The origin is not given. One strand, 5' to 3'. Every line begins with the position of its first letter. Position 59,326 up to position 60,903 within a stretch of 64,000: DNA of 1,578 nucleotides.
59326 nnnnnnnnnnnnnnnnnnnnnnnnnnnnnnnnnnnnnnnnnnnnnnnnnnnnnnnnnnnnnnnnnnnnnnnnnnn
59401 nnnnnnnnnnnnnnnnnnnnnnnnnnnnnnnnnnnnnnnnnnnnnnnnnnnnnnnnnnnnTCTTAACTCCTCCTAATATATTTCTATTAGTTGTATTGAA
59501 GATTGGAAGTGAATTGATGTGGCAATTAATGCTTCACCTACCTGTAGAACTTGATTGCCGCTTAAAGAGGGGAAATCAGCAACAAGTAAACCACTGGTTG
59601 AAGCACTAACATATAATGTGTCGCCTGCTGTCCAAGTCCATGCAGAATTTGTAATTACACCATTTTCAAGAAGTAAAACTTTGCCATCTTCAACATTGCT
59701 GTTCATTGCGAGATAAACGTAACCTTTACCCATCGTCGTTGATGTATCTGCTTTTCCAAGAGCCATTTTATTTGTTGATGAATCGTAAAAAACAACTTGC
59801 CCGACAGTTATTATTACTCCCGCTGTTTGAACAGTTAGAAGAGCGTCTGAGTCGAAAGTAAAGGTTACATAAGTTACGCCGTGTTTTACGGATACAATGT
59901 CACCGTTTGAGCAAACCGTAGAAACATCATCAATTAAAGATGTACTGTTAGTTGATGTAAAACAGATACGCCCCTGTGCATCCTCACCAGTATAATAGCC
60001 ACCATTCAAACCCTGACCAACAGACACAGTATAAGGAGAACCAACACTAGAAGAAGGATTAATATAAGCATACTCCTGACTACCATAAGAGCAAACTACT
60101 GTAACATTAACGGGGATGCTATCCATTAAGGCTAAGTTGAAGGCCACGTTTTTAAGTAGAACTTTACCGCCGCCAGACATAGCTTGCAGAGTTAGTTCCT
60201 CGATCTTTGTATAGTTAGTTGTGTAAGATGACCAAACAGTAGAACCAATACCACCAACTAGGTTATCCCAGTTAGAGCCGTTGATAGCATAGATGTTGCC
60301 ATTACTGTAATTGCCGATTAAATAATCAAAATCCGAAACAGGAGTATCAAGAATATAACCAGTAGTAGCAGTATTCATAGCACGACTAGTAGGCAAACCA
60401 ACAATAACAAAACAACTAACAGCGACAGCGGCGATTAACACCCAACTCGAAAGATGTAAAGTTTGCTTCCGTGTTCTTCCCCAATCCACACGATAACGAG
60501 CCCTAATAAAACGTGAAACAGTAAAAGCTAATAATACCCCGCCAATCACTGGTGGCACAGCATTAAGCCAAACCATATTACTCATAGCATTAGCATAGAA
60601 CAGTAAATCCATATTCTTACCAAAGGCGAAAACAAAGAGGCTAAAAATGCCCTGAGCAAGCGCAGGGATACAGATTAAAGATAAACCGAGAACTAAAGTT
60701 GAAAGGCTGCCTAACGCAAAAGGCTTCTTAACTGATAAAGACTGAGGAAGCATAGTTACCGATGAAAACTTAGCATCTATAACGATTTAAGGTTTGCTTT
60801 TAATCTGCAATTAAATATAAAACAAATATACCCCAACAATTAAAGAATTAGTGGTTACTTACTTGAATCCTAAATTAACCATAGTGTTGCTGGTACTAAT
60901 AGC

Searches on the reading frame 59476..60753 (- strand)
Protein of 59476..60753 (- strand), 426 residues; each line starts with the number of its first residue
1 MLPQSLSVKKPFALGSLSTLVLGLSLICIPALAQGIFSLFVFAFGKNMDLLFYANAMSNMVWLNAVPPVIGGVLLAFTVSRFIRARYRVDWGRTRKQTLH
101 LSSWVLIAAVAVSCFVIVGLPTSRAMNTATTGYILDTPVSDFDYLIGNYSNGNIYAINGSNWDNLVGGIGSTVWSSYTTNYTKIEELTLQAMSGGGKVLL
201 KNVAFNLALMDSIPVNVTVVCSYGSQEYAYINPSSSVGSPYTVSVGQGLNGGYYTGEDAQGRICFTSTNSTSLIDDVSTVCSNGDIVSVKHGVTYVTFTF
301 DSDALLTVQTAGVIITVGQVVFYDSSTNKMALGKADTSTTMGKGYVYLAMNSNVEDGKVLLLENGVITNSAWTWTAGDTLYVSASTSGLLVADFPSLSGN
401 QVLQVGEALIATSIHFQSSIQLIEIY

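Call 10: search_protein_families(library=pfam, proteins=[window:59476-60753:-], max_evalue=0.01)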
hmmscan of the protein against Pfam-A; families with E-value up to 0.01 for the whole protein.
window:59476-60753:- (426 aa): 0 families

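Call 15: search_protein_families(library=phrogs, proteins=[window:59476-60753:-], max_evalue=0.01)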
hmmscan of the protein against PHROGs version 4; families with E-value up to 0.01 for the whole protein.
window:59476-60753:- (426 aa): 0 families

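Call 91: search_dna_similar(query=window:59476-60753:-, collection=phages, mode=protein, max_evalue=0.001, max_rows=10)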
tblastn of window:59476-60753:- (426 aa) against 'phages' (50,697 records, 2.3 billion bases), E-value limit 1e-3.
No match.
